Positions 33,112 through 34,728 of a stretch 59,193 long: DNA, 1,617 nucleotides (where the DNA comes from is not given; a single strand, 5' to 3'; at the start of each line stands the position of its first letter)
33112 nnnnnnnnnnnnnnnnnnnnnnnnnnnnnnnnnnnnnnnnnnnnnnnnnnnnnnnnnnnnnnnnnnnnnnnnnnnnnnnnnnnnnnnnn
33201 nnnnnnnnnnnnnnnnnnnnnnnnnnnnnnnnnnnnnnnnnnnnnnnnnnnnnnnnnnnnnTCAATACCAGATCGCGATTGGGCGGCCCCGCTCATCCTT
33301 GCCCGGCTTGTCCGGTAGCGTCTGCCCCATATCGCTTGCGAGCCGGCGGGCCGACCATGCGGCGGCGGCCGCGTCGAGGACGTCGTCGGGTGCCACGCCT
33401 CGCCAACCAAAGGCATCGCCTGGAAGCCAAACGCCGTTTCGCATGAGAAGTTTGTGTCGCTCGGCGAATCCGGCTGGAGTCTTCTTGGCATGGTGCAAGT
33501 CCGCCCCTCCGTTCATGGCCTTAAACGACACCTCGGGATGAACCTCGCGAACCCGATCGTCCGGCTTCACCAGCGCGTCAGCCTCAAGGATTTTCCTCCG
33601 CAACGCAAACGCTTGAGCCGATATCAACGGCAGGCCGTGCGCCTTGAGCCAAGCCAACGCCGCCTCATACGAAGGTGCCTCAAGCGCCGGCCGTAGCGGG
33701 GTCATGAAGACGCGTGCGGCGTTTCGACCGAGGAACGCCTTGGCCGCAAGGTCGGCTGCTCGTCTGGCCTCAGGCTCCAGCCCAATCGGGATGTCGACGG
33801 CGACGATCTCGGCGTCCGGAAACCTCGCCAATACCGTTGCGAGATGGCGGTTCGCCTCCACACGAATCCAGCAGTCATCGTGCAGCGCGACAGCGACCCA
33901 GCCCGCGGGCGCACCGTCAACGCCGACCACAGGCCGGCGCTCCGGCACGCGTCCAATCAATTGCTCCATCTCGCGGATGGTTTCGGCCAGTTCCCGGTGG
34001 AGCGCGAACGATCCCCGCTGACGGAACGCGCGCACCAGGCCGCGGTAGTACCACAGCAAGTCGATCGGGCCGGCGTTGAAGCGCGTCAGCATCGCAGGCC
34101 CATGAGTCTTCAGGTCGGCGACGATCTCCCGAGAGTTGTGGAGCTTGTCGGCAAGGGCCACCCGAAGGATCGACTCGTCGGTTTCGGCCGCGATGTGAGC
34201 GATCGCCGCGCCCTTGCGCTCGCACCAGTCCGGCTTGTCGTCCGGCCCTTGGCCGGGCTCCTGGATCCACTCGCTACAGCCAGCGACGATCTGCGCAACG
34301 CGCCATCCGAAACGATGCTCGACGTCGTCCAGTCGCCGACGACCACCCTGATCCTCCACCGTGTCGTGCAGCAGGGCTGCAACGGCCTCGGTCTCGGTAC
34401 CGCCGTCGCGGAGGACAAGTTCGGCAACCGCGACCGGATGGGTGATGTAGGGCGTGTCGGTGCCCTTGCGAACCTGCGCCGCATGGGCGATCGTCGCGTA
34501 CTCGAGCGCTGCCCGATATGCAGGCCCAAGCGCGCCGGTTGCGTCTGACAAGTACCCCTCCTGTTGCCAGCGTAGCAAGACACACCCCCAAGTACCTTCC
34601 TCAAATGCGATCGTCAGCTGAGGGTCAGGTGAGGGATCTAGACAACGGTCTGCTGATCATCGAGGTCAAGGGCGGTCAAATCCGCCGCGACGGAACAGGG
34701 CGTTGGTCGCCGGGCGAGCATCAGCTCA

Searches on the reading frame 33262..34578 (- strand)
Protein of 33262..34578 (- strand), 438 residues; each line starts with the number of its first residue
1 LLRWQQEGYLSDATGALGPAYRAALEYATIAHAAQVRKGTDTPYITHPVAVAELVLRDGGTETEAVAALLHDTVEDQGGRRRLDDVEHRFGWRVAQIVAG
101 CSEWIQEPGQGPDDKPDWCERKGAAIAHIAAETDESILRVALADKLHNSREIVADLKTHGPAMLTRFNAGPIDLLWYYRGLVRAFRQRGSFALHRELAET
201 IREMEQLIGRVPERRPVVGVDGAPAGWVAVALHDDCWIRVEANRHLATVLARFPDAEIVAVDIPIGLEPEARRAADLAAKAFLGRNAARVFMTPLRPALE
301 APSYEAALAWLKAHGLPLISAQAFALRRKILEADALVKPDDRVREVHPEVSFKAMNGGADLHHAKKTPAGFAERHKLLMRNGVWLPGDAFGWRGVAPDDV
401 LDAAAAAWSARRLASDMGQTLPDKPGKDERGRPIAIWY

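Call 6: search_protein_families(library=pfam, proteins=[window:33262-34578:-], max_evalue=0.01)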
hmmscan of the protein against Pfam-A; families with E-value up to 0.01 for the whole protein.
window:33262-34578:- (438 aa): 4 families
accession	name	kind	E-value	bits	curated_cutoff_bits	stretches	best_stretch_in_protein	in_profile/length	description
PF04250.19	DUF429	-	1.4e-46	159.4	23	1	219-425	1-212/214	Protein of unknown function (DUF429)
PF13328.12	HD_4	-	1e-18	68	27.2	1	24-152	1-127/156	HD domain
PF01966.28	HD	-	0.00082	20.1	22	1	44-148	1-115/116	HD domain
PF13669.12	Glyoxalase_4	-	0.0089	16.8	27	0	111-135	54-78/109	Glyoxalase/Bleomycin resistance protein/Dioxygenase superfamily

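Call 7: search_protein_families(library=padloc, proteins=[window:33262-34578:-], max_evalue=0.01)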
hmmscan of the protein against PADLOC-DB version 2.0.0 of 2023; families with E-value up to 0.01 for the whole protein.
window:33262-34578:- (438 aa): 0 families

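Call 10: search_protein_families(library=ncbifam, proteins=[window:33262-34578:-], max_evalue=0.01)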
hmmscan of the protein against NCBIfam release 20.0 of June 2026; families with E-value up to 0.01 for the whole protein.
window:33262-34578:- (438 aa): 2 families
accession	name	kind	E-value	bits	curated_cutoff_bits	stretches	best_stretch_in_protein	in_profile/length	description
TIGR00691.1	spoT_relA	subfamily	1.4e-17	63.3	499.2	1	24-152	1-122/687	RelA/SpoT family protein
NF008303.0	PRK11092.1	equivalog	1.1e-11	43.7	947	1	22-152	24-147/702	bifunctional GTP diphosphokinase/guanosine-3',5'-bis pyrophosphate 3'-pyrophosphohydrolase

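Call 11: find_homologous_proteins(query=window:33262-34578:-)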
Query window:33262-34578:- (438 aa): 477 proteins with E <= 0.001 among 8000 candidates; the best 120 are listed.
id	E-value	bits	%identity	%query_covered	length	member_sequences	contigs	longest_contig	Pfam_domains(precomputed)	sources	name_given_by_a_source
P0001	2.0e-285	965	100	98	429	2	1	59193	PF13328.13,PF04250.20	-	-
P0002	2.0e-197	675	73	98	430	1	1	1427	PF13328.13,PF04250.20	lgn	-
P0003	1.8e-193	662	72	98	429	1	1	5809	PF13328.13,PF04250.20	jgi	jgi:predicted RNase H-like nuclease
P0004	3.0e-193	661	73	97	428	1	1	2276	PF13328.13,PF04250.20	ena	-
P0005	2.5e-191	655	71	97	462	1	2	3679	PF13328.13,PF04250.20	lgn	-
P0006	5.9e-185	634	70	98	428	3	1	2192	PF13328.13,PF04250.20,PF01966.29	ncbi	-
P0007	1.0e-183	629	70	97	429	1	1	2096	PF13328.13,PF04250.20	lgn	-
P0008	9.4e-180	616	68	96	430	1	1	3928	PF13328.13,PF04250.20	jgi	jgi:predicted RNase H-like nuclease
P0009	1.4e-153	530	59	96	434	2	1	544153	PF13328.13,PF04250.20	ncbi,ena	-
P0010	7.7e-149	514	59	97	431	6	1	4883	PF13328.13,PF04250.20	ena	-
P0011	2.3e-138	480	58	96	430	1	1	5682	PF13328.13,PF04250.20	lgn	-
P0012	2.0e-129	450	59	87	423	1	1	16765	PF13328.13,PF04250.20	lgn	-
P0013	3.5e-111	390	71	58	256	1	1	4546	PF13328.13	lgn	-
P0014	4.3e-99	351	70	55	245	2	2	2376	PF04250.20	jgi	jgi:predicted RNase H-like nuclease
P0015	7.3e-92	327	61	59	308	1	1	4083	PF13328.13,PF04250.20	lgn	-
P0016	3.1e-85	305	56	61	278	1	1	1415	PF04250.20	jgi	jgi:predicted RNase H-like nuclease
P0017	1.2e-75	273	70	39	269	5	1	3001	PF13328.13,PF01966.29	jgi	jgi:predicted RNA-binding Zn-ribbon protein involved in translation (DUF1610 family)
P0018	1.0e-73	267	58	38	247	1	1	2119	PF13328.13,PF04250.20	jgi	jgi:predicted RNase H-like nuclease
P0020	1.8e-55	207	54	51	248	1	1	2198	PF04250.20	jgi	jgi:predicted RNase H-like nuclease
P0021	2.2e-46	177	50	51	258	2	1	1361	PF04250.20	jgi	jgi:predicted RNase H-like nuclease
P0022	2.6e-46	177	46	53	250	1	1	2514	PF04250.20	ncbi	-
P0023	5.3e-46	176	51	51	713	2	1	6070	PF04250.20,PF18062.9,PF04471.19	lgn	-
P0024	7.6e-45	172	48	42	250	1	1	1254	PF04250.20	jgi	jgi:predicted RNase H-like nuclease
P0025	2.3e-44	170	48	51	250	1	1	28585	PF04250.20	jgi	jgi:predicted RNase H-like nuclease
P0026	3.9e-43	166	47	51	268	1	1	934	PF04250.20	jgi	jgi:predicted RNase H-like nuclease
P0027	8.3e-43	165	46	52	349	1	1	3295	PF04250.20,PF13020.13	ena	-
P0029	7.2e-42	162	44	51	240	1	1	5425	PF04250.20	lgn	-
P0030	2.2e-41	160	47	51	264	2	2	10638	PF04250.20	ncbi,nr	ncbi:MAG: DUF429 domain-containing protein [Actinomycetota bacterium]|nr:DUF429 domain-containing pr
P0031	2.2e-41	160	46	53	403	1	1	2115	PF04250.20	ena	-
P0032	2.7e-41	160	47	49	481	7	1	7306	PF04250.20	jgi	jgi:predicted RNase H-like nuclease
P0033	3.7e-41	160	47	51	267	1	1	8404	PF04250.20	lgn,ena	-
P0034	4.1e-41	159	49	51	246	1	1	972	PF04250.20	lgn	-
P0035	5.0e-41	159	48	51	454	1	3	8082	PF04250.20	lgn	-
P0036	6.7e-41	159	47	52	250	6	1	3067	PF04250.20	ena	-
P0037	8.5e-41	158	45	51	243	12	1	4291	PF04250.20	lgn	-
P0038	1.2e-40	158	47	51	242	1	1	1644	PF04250.20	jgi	jgi:predicted RNase H-like nuclease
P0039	8.0e-40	155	44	51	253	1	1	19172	PF04250.20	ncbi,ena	-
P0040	3.9e-39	153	47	51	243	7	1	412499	PF04250.20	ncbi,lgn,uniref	ncbi:DUF429 domain-containing protein [Streptomyces milbemycinicus]|uniref:DUF429 domain-containing 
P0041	4.6e-39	153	46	51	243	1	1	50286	PF04250.20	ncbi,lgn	ncbi:DUF429 domain-containing protein [Streptomyces sp. NPDC000941]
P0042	5.0e-39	153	45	49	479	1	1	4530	PF04250.20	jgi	jgi:predicted RNase H-like nuclease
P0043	5.3e-39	152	48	45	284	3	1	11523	PF04250.20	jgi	jgi:predicted RNase H-like nuclease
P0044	6.3e-39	152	45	51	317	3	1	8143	PF04250.20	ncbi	-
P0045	8.5e-39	152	49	48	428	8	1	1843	PF04250.20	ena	-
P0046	8.9e-39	152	49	51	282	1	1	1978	PF04250.20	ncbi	-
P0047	9.0e-39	152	48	49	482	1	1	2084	PF04250.20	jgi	jgi:predicted RNase H-like nuclease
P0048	9.2e-39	152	40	50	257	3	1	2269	PF04250.20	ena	-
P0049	1.1e-38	151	44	51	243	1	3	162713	PF04250.20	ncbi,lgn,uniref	ncbi:DUF429 domain-containing protein [Streptomyces sp. NPDC005336]|uniref:DUF429 domain-containing 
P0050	1.2e-38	151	51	39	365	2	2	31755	PF04250.20,PF03061.29,PF14539.13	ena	-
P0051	4.4e-38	149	43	51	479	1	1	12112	PF04250.20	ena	-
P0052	5.1e-38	149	44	45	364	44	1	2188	PF04250.20,PF03061.29,PF14539.13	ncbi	-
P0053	5.7e-38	149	47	51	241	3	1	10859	PF04250.20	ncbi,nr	ncbi:MAG TPA: DUF429 domain-containing protein [Lapillicoccus sp.]|nr:DUF429 domain-containing prote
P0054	6.9e-38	149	45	43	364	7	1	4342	PF04250.20,PF03061.29,PF14539.13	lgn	-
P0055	8.6e-38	148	48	39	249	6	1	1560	PF04250.20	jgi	jgi:predicted RNase H-like nuclease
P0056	8.7e-38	148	42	50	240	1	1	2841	PF04250.20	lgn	-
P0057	1.1e-37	148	44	51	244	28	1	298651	PF04250.20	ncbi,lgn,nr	ncbi:DUF429 domain-containing protein [Streptomyces sp. GMR22]|nr:DUF429 domain-containing protein [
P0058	1.1e-37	148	48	39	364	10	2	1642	PF04250.20,PF03061.29,PF14539.13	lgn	-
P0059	1.3e-37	148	48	39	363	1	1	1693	PF04250.20,PF03061.29,PF14539.13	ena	-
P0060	1.3e-37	148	43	51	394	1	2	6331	PF04250.20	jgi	-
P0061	1.5e-37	148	48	51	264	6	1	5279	PF04250.20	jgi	jgi:predicted RNase H-like nuclease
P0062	2.2e-37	147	45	48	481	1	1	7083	PF04250.20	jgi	jgi:predicted RNase H-like nuclease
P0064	2.5e-37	147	46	42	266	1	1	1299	PF04250.20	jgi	jgi:predicted RNase H-like nuclease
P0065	4.1e-37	146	45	51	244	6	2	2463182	PF04250.20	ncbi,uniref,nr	ncbi:DUF429 domain-containing protein [Streptomyces violaceusniger]|uniref:DUF429 domain-containing 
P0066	5.6e-37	146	44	51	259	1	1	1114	PF04250.20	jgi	jgi:predicted RNase H-like nuclease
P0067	6.1e-37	146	39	50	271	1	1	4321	PF04250.20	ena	-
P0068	6.2e-37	146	43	47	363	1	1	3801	PF04250.20,PF03061.29,PF14539.13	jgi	jgi:acyl-CoA thioesterase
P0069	6.2e-37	146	45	51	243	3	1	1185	PF04250.20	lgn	-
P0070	6.9e-37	146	46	50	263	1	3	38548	PF04250.20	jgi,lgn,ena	-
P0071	6.9e-37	146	43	51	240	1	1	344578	PF04250.20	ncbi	ncbi:DUF429 domain-containing protein [Streptomyces sp. NPDC001970]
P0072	1.2e-36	145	46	48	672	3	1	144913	PF04250.20,PF03167.26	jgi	jgi:uracil-DNA glycosylase family 4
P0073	1.4e-36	144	40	50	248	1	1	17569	PF04250.20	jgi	jgi:predicted RNase H-like nuclease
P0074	1.6e-36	144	45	49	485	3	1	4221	PF04250.20,PF13384.13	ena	-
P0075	1.7e-36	144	43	49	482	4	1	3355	PF04250.20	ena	-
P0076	1.9e-36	144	44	50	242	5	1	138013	PF04250.20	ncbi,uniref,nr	ncbi:DUF429 domain-containing protein [Streptomyces sp. NEAU-Y11]|uniref:DUF429 domain-containing pr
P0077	1.9e-36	144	44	47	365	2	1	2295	PF04250.20,PF03061.29,PF14539.13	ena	-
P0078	2.3e-36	144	43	51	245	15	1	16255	PF04250.20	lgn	-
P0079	3.0e-36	143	44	49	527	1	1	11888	PF04250.20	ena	-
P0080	3.6e-36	143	48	39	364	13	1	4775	PF04250.20,PF03061.29,PF14539.13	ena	-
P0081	3.7e-36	143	44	51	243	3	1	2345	PF04250.20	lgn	-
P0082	7.2e-36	142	47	47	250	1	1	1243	PF04250.20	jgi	jgi:predicted RNase H-like nuclease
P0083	7.5e-36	142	43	51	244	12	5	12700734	PF04250.20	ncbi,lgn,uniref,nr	ncbi:DUF429 domain-containing protein [Streptomyces rapamycinicus]|uniref:NUDIX hydrolase n=2 Tax=St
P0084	7.7e-36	142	42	49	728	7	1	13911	PF04250.20,PF03167.26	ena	-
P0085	9.3e-36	142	43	47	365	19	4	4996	PF04250.20,PF03061.29,PF14539.13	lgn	-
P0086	9.8e-36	142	42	51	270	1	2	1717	PF04250.20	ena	-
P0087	1.2e-35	141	45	51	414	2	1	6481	PF04250.20,PF00293.35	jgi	jgi:predicted RNase H-like nuclease/ADP-ribose pyrophosphatase YjhB (NUDIX family)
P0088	1.3e-35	141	43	50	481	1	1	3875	PF04250.20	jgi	jgi:predicted RNase H-like nuclease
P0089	1.9e-35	141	45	51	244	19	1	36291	PF04250.20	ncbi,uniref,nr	ncbi:DUF429 domain-containing protein [Streptomyces sp. SRF1]|uniref:DUF429 domain-containing protei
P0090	4.2e-35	140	45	51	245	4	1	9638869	PF04250.20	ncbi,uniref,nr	ncbi:DUF429 domain-containing protein [Streptomyces sp. S465]|uniref:DUF429 domain-containing protei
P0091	4.5e-35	140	45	39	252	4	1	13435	PF04250.20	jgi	jgi:predicted RNase H-like nuclease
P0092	5.9e-35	139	43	51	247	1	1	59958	PF04250.20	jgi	jgi:predicted RNase H-like nuclease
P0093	7.0e-35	139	44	47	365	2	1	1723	PF04250.20,PF03061.29,PF14539.13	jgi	jgi:acyl-CoA thioesterase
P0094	7.1e-35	139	44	48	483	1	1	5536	PF04250.20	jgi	jgi:predicted RNase H-like nuclease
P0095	8.8e-35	139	44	51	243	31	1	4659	PF04250.20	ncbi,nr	ncbi:DUF429 domain-containing protein [Streptomyces sp. SID8361]|nr:DUF429 domain-containing protein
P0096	9.2e-35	139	45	39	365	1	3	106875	PF04250.20,PF03061.29,PF14539.13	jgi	jgi:acyl-CoA thioesterase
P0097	1.4e-34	138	42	50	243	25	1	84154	PF04250.20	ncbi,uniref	ncbi:DUF429 domain-containing protein [Streptomyces sp. NPDC007983]|uniref:DUF429 domain-containing 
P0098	1.6e-34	138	46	39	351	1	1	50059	PF04250.20,PF07883.18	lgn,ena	-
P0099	1.8e-34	138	43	51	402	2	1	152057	PF04250.20,PF00293.35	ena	-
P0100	2.4e-34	137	43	50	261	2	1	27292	PF04250.20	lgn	-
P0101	2.7e-34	137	43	41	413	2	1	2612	PF04250.20,PF18306.7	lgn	-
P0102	3.4e-34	137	47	50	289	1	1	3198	PF04250.20,PF18029.8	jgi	jgi:predicted RNase H-like nuclease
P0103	4.0e-34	136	41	51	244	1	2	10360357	PF04250.20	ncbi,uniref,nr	ncbi:DUF429 domain-containing protein [Streptomyces yatensis]|uniref:DUF429 domain-containing protei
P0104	4.2e-34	136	49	39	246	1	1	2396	PF04250.20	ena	-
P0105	4.7e-34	136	43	51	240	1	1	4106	PF04250.20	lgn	-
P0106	5.5e-34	136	41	50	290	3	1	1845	PF04250.20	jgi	-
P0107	6.7e-34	136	43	45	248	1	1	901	PF04250.20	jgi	jgi:predicted RNase H-like nuclease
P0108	7.6e-34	135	46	51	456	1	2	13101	PF04250.20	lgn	-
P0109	8.4e-34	135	45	50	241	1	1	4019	PF04250.20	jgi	jgi:predicted RNase H-like nuclease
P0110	1.3e-33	135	42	49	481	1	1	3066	PF04250.20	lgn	-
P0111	1.7e-33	134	47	50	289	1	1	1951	PF04250.20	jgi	jgi:predicted RNase H-like nuclease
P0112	2.0e-33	134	46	51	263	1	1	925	PF04250.20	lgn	-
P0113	2.2e-33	134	42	51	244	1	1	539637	PF04250.20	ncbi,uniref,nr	ncbi:DUF429 domain-containing protein [Streptomyces coffeae]|uniref:DUF429 domain-containing protein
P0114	2.8e-33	134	44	51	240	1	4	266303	PF04250.20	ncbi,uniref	ncbi:DUF429 domain-containing protein [Streptomyces sp. NPDC059176]|uniref:DUF429 domain-containing 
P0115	2.9e-33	134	45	50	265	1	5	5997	PF04250.20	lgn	-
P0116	3.5e-33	133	43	51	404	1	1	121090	PF04250.20,PF00293.35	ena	-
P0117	3.7e-33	133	44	51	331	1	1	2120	PF04250.20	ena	-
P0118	5.3e-33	133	42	50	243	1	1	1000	PF04250.20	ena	-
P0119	5.8e-33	133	42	51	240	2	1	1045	PF04250.20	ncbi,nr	ncbi:MAG: DUF429 domain-containing protein [Actinomycetia bacterium]|nr:DUF429 domain-containing pro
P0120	7.0e-33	132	43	51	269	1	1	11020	PF04250.20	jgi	jgi:predicted RNase H-like nuclease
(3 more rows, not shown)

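Call 12: find_encoding_contigs(protein=P0009, flank=10000, max_places=3)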
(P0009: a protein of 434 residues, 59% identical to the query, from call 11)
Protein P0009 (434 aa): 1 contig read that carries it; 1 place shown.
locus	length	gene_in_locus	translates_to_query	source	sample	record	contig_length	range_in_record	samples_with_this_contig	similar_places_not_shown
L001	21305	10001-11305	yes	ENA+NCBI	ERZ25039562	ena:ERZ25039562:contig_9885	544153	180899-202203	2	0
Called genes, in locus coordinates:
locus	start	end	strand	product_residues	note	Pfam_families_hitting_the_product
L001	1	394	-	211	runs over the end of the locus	PF14361:RsbRD_N, PF25906:PucR-like_N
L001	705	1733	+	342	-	PF00296:Bac_luciferase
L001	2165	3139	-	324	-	-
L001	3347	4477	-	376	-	-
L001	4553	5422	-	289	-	PF00561:Abhydrolase_1, PF12697:Abhydrolase_6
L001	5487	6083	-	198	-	-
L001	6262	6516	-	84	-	PF15738:YafQ_toxin (weak)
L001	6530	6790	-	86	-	PF02604:PhdYeFM_antitox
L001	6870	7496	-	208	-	-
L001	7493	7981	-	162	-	-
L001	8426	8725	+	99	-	-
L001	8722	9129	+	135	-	-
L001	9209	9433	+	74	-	-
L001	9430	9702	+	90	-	-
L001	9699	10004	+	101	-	-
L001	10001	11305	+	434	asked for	PF13328:HD_4, PF04250:DUF429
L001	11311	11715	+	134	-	PF03747:ADP_ribosyl_GH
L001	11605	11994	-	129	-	-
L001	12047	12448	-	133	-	-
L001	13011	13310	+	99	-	-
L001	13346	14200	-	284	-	-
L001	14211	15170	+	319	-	PF13361:UvrD_C, PF13538:UvrD_C_2 (weak)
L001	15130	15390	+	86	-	-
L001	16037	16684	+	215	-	PF13538:UvrD_C_2 (faint), PF13361:UvrD_C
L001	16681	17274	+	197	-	PF12705:PDDEXK_1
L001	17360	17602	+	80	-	PF12705:PDDEXK_1 (weak)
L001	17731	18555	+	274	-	PF00730:HhH-GPD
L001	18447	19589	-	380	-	PF00145:DNA_methylase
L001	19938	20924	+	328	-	-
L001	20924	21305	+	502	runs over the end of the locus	-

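Call 13: find_encoding_contigs(protein=P0012, flank=10000, max_places=3)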
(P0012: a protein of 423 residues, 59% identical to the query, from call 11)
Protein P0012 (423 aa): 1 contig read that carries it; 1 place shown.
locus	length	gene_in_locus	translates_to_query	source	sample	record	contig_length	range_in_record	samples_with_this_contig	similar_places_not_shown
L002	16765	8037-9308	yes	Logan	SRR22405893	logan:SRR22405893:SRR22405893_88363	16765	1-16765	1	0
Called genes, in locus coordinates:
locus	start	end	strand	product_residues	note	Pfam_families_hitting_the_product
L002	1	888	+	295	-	?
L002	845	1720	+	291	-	-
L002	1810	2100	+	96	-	-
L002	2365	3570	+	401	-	PF13424:TPR_12 (faint)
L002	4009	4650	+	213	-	-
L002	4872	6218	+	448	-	PF00270:DEAD, PF00271:Helicase_C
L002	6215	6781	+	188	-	PF00156:Pribosyltran (weak)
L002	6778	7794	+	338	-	PF02481:DNA_processg_A, PF18306:LDcluster4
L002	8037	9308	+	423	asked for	PF13328:HD_4, PF04250:DUF429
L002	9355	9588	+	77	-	-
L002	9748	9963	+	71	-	-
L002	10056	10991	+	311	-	PF13011:LZ_Tnp_IS481, PF13384:HTH_23 (weak), PF13518:HTH_28, PF13551:HTH_29, PF13565:HTH_32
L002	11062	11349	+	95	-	-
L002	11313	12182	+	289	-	-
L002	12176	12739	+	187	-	-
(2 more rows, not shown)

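Call 15: find_related_loci(query=A1, collection=genome_contigs, flank=10000)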
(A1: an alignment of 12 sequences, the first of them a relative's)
Query A1 (429 aa) in genome_contigs; peptide patterns used: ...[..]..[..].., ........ (x = any residue, [..] = any of these).
599 stretches matched a pattern (row limit reached: there are more); 354 encode a relative of the query (tblastn E <= 1e-3); the best 80 are kept; 80 distinct loci.
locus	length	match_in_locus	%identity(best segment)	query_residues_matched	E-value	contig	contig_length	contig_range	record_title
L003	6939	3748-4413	46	208-429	5e-44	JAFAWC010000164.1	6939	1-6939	MAG: Mycobacteriaceae bacterium isolate CP_BM_RX_52 BM_RX_k147_9739731, whole genome shotgun sequence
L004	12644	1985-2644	47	208-429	3e-43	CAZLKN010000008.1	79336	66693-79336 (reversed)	MAG TPA_asm: uncultured Actinomycetes bacterium isolate SRP284430_co1_21 genome assembly, contig: NODE_53_length_79336_c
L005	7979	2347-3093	41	193-429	2e-40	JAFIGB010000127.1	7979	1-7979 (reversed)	MAG: Candidatus Sumerlaeia bacterium isolate coassembly_bin.29 k141_63331, whole genome shotgun sequence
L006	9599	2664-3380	42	199-429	7e-39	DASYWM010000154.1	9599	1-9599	MAG TPA_asm: Thermomicrobiales bacterium isolate SMAG_U6281 k141_662332, whole genome shotgun sequence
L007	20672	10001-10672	46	208-428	2e-38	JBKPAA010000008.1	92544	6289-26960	MAG: Actinomycetota bacterium isolate GB_HAYS_MAG_00020 GB_HAYS_000000279950, whole genome shotgun sequence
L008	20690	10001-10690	45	203-428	5e-38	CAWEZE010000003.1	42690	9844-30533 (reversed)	MAG: uncultured bacterium isolate MFD09267.bin.1.261 genome assembly, contig: contig_116693, whole genome shotgun sequen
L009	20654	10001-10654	41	208-429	6e-38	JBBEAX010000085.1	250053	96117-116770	MAG: Acidimicrobiia bacterium isolate LejiaF_67_42 Lejia_F_64_length_250053_cov_23, whole genome shotgun sequence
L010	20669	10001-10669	42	208-429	8e-38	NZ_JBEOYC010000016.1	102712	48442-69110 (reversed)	Streptomyces sp. NPDC001982 NPDC001982_10_A2.ctg-0016, whole genome shotgun sequence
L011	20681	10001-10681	45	204-429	2e-37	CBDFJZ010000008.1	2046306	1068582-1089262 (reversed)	MAG: Dehalococcoidia bacterium isolate 57ec2a1a-662d-41b8-8a7e-0ee2adc06e76 genome assembly, contig: contig_8, whole gen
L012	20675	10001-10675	46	208-429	4e-37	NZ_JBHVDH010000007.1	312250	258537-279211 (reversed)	Streptomyces sp. NPDC057445 NPDC057445_350_C9.ctg-0007, whole genome shotgun sequence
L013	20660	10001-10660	43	209-429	3e-37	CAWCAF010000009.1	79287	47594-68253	MAG: uncultured Acidimicrobiales bacterium isolate MFD03551.bin.2.24 genome assembly, contig: contig_25178, whole genome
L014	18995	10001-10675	43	207-429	1e-36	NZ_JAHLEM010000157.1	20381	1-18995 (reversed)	Streptomyces niphimycinicus strain 4503 contig157, whole genome shotgun sequence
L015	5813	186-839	44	208-429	1e-36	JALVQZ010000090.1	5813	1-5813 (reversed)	MAG: Acidimicrobiia bacterium isolate A3_metabat2_scaf2bin.085 A3_NODE_19842_length_5813_cov_1.911889, whole genome shot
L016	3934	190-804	47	208-420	7e-37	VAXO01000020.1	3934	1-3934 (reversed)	MAG: Actinobacteria bacterium isolate AC_34 14_0903_02_30cm_scaffold_31173, whole genome shotgun sequence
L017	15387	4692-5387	45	208-428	1e-36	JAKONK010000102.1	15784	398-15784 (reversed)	MAG: Actinomycetales bacterium isolate M60 k127_301614_M_bin.60, whole genome shotgun sequence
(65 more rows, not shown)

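Call 16: find_related_loci(query=A1, collection=metagenome_contigs, flank=10000)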
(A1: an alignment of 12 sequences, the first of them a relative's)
Query A1 (429 aa) in metagenome_contigs; peptide patterns used: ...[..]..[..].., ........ (x = any residue, [..] = any of these).
600 stretches matched a pattern (row limit reached: there are more); 386 encode a relative of the query (tblastn E <= 1e-3); the best 80 are kept; 80 distinct loci.
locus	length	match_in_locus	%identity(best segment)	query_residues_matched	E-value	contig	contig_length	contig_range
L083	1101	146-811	50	208-429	8e-50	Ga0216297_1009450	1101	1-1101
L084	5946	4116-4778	44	208-429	8e-47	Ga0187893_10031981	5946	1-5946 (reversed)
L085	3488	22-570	50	15-200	3e-44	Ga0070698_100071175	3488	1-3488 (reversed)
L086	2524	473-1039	45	8-203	4e-44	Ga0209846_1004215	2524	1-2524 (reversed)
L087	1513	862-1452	47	233-429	6e-45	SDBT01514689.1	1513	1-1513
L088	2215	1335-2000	43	208-429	2e-43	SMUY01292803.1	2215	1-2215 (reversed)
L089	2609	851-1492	49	208-429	3e-43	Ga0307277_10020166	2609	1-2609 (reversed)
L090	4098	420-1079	46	208-429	1e-42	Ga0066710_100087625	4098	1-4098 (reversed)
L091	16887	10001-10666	44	209-429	2e-42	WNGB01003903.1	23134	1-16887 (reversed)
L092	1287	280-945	44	209-429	2e-44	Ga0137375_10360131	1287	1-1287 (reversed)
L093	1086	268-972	46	199-429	1e-44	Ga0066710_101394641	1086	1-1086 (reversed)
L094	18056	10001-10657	48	209-429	1e-41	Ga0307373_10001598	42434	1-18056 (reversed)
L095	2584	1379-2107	44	188-429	3e-41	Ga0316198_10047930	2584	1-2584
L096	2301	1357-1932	47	8-206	4e-41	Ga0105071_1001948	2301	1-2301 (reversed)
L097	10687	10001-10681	48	203-429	2e-40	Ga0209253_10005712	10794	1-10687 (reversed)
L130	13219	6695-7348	42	208-429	1e-34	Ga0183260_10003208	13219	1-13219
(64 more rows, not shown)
